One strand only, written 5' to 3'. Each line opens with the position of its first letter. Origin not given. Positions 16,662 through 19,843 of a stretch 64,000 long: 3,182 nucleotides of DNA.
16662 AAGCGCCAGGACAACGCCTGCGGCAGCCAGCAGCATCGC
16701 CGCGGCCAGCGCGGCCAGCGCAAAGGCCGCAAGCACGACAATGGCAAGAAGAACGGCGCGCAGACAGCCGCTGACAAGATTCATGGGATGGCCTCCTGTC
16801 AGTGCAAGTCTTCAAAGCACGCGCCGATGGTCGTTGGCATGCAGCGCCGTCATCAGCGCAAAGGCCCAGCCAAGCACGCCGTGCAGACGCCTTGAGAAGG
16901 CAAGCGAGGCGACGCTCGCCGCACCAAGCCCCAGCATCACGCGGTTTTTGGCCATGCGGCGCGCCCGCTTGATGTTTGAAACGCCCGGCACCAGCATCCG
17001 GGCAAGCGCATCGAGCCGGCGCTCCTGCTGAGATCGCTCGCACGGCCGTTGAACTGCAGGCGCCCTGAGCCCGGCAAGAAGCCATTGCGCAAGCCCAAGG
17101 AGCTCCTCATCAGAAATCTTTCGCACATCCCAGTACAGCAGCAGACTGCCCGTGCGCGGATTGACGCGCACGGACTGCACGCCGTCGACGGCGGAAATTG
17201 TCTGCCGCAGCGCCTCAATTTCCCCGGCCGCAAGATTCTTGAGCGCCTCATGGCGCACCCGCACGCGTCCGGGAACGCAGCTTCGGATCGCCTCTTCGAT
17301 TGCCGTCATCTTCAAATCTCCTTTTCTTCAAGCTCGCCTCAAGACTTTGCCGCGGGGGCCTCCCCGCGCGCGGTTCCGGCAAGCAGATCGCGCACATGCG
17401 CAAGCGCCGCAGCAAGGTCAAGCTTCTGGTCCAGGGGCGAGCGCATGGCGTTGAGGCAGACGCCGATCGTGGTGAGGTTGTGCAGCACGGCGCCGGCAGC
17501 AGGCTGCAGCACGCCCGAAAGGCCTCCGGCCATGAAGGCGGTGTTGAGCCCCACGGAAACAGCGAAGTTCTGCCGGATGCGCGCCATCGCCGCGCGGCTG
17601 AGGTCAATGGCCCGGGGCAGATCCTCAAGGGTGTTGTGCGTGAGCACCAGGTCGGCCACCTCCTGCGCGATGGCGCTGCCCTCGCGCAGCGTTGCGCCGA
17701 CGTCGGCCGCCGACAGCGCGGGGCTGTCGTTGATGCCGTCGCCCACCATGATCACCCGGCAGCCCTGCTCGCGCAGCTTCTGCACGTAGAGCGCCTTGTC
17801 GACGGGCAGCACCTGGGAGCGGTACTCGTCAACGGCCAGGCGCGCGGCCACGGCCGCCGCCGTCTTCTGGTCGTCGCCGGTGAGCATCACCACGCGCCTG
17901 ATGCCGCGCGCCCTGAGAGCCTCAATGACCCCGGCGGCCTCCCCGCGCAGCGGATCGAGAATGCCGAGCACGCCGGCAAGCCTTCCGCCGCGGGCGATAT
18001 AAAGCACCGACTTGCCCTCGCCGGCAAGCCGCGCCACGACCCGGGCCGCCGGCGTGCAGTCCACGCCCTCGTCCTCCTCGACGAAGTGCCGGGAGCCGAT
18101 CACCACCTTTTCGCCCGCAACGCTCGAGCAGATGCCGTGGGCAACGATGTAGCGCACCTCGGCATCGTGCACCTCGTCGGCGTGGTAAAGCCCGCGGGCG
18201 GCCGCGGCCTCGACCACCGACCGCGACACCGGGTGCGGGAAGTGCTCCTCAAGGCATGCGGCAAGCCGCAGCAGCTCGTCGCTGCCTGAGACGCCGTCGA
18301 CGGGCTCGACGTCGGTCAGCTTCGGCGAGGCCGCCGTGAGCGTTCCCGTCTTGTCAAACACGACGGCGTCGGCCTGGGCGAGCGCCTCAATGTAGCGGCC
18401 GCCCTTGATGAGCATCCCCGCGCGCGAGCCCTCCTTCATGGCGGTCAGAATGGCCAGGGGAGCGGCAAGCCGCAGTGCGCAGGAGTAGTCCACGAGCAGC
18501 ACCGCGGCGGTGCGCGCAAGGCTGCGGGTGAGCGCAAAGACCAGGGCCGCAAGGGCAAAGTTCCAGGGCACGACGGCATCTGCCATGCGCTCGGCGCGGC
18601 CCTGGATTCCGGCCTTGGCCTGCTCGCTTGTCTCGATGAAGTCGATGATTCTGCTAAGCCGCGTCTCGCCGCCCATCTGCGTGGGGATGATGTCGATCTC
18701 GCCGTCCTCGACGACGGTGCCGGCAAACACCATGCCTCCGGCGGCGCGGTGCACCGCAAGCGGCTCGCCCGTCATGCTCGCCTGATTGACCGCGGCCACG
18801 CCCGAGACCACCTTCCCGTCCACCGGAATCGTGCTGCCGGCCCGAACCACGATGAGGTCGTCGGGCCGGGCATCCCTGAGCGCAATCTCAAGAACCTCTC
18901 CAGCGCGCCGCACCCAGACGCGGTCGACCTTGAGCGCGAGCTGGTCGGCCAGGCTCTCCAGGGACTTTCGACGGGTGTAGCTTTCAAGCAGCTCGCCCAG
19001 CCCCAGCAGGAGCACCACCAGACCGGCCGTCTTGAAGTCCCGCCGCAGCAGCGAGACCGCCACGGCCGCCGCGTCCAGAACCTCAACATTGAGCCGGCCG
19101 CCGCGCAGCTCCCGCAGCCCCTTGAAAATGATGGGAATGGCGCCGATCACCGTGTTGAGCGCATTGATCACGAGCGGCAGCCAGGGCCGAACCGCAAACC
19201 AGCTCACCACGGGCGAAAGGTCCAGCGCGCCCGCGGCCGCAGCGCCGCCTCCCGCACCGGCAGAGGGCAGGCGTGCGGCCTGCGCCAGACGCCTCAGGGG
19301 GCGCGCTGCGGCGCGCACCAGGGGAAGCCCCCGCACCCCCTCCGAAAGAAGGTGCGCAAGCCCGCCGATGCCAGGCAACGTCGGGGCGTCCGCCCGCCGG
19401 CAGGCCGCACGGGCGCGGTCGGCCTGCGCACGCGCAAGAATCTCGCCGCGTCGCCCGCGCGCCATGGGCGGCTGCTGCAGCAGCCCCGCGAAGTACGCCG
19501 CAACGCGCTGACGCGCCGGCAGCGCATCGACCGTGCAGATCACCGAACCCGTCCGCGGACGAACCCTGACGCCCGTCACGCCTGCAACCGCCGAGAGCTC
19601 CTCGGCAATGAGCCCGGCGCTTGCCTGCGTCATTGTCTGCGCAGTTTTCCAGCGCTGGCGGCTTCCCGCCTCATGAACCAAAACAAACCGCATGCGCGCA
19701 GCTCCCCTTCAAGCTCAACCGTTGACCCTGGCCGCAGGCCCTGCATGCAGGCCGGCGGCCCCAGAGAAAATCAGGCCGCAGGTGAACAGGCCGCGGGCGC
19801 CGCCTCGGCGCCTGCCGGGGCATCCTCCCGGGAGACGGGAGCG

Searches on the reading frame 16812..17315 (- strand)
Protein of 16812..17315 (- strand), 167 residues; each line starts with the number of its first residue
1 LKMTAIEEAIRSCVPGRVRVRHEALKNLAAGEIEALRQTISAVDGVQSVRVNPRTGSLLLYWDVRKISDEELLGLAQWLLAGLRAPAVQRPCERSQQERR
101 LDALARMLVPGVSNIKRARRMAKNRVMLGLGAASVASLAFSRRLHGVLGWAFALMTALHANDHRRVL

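Call 50: search_protein_families(library=pfam, proteins=[window:16812-17315:-], max_evalue=0.0001)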
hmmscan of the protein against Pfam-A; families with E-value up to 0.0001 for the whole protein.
window:16812-17315:- (167 aa): 1 family
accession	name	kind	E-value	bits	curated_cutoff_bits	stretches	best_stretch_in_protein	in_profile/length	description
PF19991.5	HMA_2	-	1.8e-11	44.7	30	1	10-80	10-79/154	Heavy metal associated domain 2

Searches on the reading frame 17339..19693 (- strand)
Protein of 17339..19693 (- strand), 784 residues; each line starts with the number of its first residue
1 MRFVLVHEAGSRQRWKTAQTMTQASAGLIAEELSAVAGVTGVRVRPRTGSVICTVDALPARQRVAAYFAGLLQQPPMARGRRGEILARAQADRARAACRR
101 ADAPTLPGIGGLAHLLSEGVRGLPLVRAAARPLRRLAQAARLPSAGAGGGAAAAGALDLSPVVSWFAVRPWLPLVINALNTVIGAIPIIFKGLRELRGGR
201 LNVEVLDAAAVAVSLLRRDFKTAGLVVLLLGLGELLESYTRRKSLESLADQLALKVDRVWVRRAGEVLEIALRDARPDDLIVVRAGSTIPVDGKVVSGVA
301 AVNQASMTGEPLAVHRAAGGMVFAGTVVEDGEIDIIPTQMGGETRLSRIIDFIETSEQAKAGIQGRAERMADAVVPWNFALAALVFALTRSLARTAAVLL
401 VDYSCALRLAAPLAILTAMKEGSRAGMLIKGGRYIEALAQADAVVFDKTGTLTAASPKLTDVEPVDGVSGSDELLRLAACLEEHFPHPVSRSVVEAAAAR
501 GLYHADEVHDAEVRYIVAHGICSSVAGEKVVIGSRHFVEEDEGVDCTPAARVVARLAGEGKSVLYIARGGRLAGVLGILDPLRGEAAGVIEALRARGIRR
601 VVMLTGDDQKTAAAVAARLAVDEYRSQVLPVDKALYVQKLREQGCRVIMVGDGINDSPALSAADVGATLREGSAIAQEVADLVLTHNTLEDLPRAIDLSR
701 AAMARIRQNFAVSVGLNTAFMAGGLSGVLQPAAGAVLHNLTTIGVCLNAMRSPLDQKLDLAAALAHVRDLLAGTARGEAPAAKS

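Call 39: search_protein_families(library=pfam, proteins=[window:17339-19693:-], max_evalue=0.0001)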
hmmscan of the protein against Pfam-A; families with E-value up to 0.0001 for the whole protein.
window:17339-19693:- (784 aa): 2 families
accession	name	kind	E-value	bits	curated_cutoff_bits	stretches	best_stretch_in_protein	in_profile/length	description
PF00122.25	E1-E2_ATPase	-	6.5e-39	133.8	28.1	1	255-424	3-180/181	E1-E2 ATPase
PF00702.32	Hydrolase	-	1.8e-28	100.7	26.4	1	442-664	2-191/191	haloacid dehalogenase-like hydrolase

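Call 41: search_protein_families(library=ncbifam, proteins=[window:17339-19693:-], max_evalue=1e-10)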
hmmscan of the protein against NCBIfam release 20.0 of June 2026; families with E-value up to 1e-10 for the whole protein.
window:17339-19693:- (784 aa): 18 families
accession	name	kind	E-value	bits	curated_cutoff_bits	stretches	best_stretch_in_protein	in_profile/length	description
TIGR01525.1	ATPase-IB_hvy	subfamily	3.6e-149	498.2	346.25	1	203-751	1-559/560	heavy metal translocating P-type ATPase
TIGR01512.1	ATPase-IB2_Cd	subfamily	1.9e-108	363.3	313.5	2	203-533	1-318/494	cadmium family heavy metal-translocating P-type ATPase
TIGR01511.1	ATPase-IB1_Cu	subfamily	1.6e-102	344.1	397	1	209-751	26-540/542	copper-translocating P-type ATPase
NF008262.1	PRK11033.1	equivalog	3.8e-102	343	1005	1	176-751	150-726/731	zinc/cadmium/mercury/lead-transporting ATPase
NF033775.1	P_type_ZntA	exception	2.4e-91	307.2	1240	1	180-751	159-727/732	Zn(II)/Cd(II)/Pb(II) translocating P-type ATPase ZntA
NF007952.0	PRK10671.1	equivalog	2.6e-80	270.7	1316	1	222-739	292-810/838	copper-exporting P-type ATPase CopA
TIGR01494.1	ATPase_P-type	subfamily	2.3e-64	217.6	62.3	1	228-721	4-457/478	HAD-IC family P-type ATPase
TIGR01647.1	ATPase-IIIA_H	equivalog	7.2e-42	143.5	615.5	2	206-623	42-483/755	plasma-membrane proton-efflux P-type ATPase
TIGR01497.1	kdpB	equivalog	1.5e-40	139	527.9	1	261-683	110-547/675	potassium-transporting ATPase subunit KdpB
NF010609.0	PRK14010.1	equivalog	8.3e-28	97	1323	1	264-683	112-542/673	K(+)-transporting ATPase subunit B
TIGR01517.1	ATPase-IIB_Ca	equivalog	5.1e-26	91.1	507.05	0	629-708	612-691/882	calcium-translocating P-type ATPase, PMCA-type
TIGR01522.1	ATPase-IIA2_Ca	equivalog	8.9e-26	89.9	798.3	1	629-719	572-661/854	calcium-transporting P-type ATPase, PMR1-type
TIGR01657.1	P-ATPase-V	hypoth_equivalog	1.2e-24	86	618.25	0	628-701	786-857/1055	ATP13A2 family polyamine export P-type ATPase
TIGR01116.1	ATPase-IIA1_Ca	equivalog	1.7e-22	79.4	703.4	1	572-706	457-605/799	calcium-translocating P-type ATPase, SERCA-type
TIGR01524.1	ATPase-IIIB_Mg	equivalog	1.1e-19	69.8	610.75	0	620-700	578-658/867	magnesium-translocating P-type ATPase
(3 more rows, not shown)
